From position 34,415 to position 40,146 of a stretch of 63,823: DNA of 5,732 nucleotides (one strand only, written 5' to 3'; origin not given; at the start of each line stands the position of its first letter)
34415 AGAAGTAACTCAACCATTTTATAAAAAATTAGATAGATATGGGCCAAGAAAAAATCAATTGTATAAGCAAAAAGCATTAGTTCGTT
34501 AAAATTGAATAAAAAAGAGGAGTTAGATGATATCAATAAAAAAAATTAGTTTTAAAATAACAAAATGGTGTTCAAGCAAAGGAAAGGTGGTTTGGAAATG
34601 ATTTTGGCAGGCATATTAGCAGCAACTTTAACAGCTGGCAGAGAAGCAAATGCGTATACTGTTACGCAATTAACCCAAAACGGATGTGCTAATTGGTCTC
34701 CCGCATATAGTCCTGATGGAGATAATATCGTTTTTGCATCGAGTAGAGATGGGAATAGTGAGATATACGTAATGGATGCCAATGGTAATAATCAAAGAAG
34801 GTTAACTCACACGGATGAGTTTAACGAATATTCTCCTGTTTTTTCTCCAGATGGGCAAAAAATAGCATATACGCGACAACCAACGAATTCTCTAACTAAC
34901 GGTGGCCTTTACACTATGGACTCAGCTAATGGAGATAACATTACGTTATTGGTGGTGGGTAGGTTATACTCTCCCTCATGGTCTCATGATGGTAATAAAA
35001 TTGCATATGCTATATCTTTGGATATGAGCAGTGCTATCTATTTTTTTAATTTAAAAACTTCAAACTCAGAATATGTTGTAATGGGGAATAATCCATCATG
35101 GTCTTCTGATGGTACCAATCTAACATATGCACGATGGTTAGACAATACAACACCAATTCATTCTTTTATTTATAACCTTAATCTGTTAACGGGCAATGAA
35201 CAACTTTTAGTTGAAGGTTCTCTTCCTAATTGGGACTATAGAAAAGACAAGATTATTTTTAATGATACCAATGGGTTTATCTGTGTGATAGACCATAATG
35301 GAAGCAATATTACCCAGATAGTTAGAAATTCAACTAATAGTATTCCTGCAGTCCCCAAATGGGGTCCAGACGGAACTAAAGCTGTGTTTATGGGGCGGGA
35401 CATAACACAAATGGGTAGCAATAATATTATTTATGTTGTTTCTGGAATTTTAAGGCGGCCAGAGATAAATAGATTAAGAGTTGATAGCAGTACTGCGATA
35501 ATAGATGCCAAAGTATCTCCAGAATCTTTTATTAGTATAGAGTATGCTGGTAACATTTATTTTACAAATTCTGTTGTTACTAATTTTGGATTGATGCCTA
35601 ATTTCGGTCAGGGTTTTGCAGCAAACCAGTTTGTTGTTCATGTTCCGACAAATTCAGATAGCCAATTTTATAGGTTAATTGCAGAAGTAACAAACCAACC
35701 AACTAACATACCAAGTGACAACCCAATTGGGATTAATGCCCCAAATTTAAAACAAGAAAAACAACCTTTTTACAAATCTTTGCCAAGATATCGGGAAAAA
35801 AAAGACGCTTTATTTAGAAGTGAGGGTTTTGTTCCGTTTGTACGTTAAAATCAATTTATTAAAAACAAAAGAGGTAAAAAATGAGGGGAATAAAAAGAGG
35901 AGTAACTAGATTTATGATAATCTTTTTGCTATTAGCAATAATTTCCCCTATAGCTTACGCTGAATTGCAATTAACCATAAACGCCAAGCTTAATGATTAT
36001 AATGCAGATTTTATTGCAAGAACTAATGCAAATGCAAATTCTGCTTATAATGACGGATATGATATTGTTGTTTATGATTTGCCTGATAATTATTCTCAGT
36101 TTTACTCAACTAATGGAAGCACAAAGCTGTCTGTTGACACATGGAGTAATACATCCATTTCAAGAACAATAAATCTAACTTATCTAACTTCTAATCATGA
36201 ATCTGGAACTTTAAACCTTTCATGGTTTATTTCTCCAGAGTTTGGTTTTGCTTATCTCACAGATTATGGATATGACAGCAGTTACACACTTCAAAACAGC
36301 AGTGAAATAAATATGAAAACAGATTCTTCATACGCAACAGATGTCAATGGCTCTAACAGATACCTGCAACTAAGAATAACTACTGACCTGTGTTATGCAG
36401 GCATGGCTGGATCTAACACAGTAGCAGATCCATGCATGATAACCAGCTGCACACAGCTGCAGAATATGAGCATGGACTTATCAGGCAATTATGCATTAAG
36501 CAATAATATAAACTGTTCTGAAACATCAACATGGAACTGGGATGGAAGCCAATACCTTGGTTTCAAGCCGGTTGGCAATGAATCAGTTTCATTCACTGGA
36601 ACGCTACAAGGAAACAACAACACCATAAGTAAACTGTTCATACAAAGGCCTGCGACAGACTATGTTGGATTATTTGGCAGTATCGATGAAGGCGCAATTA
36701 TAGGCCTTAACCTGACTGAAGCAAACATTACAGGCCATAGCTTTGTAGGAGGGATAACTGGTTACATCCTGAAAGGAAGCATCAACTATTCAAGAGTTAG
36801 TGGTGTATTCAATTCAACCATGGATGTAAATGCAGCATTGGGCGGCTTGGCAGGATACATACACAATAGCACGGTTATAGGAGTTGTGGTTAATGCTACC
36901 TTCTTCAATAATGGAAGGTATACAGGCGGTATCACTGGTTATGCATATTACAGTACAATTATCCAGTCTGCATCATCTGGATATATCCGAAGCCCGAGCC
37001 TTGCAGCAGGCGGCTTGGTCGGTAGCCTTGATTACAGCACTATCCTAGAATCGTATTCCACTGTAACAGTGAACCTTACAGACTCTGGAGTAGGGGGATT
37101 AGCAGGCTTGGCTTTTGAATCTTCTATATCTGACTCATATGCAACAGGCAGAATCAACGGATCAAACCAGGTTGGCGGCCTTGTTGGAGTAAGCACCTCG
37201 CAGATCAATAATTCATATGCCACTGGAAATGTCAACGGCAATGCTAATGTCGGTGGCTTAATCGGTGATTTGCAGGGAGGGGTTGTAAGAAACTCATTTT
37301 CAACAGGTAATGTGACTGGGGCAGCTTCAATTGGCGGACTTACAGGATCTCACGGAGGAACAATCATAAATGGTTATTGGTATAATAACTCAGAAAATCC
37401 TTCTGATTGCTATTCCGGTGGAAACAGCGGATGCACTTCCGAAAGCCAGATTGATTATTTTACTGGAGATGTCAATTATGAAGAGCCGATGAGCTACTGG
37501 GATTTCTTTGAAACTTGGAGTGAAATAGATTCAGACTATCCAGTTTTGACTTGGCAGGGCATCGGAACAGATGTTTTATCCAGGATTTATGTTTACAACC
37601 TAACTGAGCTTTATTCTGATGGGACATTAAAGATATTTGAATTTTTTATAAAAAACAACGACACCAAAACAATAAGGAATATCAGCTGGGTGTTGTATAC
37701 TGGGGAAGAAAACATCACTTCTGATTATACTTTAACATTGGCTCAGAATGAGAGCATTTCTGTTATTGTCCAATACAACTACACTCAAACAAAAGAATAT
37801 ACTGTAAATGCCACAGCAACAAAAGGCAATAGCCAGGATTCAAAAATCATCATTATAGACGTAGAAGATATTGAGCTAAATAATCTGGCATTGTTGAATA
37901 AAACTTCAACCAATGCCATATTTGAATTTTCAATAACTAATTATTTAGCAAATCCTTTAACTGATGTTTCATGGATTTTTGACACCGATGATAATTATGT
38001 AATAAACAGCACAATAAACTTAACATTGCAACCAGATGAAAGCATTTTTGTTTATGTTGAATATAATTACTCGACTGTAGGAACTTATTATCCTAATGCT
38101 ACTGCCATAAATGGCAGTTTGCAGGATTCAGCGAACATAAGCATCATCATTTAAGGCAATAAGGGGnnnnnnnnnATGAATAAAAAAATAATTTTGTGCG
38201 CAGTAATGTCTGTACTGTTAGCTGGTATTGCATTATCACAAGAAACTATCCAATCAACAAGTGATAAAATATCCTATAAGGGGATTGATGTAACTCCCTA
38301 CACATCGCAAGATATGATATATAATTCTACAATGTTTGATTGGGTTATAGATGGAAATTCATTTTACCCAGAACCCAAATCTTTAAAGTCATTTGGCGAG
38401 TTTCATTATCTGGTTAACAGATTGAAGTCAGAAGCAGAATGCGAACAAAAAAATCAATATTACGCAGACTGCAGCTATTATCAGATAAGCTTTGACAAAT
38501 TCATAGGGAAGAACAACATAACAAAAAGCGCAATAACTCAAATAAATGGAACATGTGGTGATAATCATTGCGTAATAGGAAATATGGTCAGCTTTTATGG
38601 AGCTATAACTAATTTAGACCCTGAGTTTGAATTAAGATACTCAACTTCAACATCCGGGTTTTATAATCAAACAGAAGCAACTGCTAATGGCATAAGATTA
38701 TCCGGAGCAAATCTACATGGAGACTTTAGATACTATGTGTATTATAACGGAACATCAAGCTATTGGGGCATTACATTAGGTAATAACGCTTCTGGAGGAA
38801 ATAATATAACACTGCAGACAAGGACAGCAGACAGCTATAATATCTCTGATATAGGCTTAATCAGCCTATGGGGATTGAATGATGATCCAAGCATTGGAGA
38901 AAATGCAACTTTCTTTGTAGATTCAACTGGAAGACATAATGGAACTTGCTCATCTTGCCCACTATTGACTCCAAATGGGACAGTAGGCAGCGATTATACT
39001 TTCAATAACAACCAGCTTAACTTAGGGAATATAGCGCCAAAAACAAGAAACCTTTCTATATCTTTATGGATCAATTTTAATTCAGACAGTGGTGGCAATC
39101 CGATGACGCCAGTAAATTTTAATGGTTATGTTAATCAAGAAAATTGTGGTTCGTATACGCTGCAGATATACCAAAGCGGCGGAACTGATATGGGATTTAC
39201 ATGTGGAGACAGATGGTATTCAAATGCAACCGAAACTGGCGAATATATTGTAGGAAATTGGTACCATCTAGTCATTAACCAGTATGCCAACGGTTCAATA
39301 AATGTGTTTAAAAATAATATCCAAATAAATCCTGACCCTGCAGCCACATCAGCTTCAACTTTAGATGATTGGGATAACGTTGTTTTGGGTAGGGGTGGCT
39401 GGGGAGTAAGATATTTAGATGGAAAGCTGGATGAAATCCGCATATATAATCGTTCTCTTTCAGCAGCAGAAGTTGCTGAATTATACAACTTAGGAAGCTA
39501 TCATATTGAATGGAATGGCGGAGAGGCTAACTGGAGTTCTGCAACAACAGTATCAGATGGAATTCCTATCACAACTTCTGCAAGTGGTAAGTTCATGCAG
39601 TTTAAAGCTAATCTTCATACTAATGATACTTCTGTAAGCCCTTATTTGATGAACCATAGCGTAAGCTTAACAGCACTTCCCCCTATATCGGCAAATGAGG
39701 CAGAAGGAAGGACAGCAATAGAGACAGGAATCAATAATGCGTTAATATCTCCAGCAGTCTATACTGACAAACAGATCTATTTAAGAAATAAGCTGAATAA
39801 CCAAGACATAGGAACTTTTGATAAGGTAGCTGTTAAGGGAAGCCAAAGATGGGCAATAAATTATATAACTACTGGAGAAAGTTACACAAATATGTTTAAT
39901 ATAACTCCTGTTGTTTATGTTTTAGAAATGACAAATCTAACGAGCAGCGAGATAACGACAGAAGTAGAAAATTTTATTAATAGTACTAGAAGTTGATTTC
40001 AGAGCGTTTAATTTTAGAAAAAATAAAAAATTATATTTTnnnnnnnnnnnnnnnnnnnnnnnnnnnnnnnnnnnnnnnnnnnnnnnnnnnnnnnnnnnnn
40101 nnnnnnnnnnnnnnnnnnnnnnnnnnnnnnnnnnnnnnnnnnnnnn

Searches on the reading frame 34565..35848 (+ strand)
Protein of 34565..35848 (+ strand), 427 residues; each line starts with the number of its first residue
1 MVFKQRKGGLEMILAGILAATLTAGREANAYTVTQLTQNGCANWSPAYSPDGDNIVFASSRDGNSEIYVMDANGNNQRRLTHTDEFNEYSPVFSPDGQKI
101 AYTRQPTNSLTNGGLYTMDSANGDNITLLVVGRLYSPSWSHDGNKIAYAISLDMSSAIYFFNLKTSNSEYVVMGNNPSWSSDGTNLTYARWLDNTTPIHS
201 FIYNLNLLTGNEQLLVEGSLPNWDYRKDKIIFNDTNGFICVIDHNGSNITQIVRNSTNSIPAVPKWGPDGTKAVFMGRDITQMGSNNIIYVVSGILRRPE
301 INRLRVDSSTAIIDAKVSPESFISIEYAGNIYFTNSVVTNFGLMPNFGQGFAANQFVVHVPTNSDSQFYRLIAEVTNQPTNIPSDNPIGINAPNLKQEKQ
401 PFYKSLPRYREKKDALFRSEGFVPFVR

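Call 72: search_protein_families(library=pfam, proteins=[window:34565-35848:+], max_evalue=0.000001)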
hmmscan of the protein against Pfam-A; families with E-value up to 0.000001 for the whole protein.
window:34565-35848:+ (427 aa): 1 family
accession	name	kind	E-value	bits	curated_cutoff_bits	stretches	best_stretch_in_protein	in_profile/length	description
PF07676.18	PD40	-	6.2e-25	87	20.9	2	78-107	2-30/38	WD40-like Beta Propeller Repeat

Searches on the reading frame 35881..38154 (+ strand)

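Call 72: search_protein_families(library=pfam, proteins=[window:35881-38154:+], max_evalue=0.000001)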
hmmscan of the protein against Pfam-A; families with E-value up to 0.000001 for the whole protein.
window:35881-38154:+ (757 aa): 1 family
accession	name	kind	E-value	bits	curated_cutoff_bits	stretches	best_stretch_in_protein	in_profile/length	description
PF07581.17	Glug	-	1.4e-15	57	20.5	0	402-426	3-28/28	The GLUG motif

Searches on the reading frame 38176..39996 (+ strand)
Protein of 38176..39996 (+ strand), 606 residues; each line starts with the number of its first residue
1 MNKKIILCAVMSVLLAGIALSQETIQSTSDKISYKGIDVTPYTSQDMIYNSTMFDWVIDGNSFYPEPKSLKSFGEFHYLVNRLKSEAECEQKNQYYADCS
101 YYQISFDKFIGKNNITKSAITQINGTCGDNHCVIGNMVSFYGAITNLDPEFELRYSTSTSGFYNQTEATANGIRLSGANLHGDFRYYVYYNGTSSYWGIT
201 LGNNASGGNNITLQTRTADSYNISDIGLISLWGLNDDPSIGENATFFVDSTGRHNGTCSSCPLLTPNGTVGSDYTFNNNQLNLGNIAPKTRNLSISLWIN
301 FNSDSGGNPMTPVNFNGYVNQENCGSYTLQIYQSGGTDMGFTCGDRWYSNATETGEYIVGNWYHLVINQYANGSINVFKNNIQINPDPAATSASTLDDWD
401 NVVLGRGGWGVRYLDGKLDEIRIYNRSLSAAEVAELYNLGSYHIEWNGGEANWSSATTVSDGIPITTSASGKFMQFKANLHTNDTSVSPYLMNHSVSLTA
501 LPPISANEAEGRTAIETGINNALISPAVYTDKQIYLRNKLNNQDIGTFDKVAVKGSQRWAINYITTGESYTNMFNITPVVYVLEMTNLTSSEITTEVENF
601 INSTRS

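Call 72: search_protein_families(library=pfam, proteins=[window:38176-39996:+], max_evalue=0.000001)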
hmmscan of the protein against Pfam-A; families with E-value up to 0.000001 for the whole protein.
window:38176-39996:+ (606 aa): 1 family
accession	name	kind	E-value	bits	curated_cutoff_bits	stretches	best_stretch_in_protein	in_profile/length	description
PF13385.13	Laminin_G_3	-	2.3e-17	64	27.6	1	280-434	6-151/151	Concanavalin A-like lectin/glucanases superfamily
